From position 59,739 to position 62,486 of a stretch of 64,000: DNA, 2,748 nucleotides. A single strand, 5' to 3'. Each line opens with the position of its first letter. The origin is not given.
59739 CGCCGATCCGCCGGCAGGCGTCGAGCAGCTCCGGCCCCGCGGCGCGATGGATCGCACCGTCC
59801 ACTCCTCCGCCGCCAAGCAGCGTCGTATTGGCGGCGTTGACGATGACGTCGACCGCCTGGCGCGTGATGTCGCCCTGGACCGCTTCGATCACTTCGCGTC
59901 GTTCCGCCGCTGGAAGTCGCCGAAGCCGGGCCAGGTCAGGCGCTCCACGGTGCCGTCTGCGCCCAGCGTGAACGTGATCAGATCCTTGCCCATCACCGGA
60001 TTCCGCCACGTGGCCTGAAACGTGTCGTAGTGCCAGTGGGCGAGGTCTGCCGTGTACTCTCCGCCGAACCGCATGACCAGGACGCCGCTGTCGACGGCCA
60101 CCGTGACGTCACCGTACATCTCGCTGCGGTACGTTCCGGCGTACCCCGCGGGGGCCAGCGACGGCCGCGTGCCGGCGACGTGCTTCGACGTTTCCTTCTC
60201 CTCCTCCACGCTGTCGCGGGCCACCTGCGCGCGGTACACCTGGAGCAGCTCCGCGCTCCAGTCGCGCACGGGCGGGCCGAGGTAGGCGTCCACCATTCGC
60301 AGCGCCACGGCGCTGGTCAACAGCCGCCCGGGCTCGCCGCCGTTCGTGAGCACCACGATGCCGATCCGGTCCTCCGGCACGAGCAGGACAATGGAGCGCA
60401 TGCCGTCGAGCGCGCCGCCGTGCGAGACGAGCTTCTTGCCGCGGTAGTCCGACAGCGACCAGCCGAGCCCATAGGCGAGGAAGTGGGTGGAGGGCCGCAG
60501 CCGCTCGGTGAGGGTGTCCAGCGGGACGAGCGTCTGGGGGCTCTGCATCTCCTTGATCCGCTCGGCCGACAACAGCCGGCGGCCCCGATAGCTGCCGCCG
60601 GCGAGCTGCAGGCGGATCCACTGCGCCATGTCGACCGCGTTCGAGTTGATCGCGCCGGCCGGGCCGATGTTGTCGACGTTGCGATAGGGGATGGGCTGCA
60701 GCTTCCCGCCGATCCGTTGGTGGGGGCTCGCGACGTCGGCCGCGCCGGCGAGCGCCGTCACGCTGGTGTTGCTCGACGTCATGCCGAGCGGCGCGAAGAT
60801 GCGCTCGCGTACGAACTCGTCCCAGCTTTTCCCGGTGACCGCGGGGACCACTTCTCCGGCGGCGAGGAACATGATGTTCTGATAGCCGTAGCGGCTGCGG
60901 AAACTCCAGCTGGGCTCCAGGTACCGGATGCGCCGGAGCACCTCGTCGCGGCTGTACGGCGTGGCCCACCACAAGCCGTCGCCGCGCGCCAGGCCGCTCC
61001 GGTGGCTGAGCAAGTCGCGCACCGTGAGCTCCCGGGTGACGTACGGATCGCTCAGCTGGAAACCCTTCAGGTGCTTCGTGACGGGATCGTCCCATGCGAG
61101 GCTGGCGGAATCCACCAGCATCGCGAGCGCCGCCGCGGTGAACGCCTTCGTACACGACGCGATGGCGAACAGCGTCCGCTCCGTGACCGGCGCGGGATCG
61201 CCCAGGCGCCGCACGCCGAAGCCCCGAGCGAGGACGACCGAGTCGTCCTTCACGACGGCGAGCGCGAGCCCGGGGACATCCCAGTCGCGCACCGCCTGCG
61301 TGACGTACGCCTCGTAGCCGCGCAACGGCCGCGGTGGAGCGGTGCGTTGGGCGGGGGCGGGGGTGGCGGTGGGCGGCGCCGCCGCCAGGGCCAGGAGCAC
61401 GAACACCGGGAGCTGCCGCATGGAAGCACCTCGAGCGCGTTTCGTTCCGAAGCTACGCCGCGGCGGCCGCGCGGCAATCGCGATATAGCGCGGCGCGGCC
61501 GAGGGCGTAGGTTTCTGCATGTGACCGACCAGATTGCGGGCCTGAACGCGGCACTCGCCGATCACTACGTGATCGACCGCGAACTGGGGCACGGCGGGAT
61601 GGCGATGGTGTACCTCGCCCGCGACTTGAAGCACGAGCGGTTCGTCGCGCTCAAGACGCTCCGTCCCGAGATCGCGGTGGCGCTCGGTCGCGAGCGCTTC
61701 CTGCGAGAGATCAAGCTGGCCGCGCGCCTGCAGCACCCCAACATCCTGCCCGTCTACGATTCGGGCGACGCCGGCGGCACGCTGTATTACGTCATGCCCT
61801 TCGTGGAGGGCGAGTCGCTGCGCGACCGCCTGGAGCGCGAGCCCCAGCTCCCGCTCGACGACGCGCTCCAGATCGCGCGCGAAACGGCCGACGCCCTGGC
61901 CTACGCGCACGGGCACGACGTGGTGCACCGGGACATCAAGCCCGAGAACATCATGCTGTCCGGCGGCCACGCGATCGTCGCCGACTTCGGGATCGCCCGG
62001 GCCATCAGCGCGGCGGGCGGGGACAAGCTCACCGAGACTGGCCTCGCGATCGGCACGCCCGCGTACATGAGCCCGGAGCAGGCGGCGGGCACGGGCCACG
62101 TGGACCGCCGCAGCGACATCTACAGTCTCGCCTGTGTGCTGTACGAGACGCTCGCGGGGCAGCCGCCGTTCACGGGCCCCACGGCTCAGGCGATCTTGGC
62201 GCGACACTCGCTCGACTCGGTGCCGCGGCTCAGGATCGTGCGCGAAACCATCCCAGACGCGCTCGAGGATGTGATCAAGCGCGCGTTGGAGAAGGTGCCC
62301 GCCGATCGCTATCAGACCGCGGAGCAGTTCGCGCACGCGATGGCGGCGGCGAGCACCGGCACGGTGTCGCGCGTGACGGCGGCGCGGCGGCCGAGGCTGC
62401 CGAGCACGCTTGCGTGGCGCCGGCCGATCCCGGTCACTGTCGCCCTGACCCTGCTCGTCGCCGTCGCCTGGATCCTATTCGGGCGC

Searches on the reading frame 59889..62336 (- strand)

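Call 62: search_protein_families(library=pfam, proteins=[window:59889-62336:-])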
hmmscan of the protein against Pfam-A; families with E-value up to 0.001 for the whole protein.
window:59889-62336:- (815 aa): 2 families
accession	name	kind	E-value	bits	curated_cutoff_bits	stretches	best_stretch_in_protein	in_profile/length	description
PF00144.29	Beta-lactamase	-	3.4e-71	240.5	27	1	344-670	4-314/329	Beta-lactamase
PF11954.13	DUF3471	-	3.9e-19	69.4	29.3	1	719-803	2-89/103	Domain of unknown function (DUF3471)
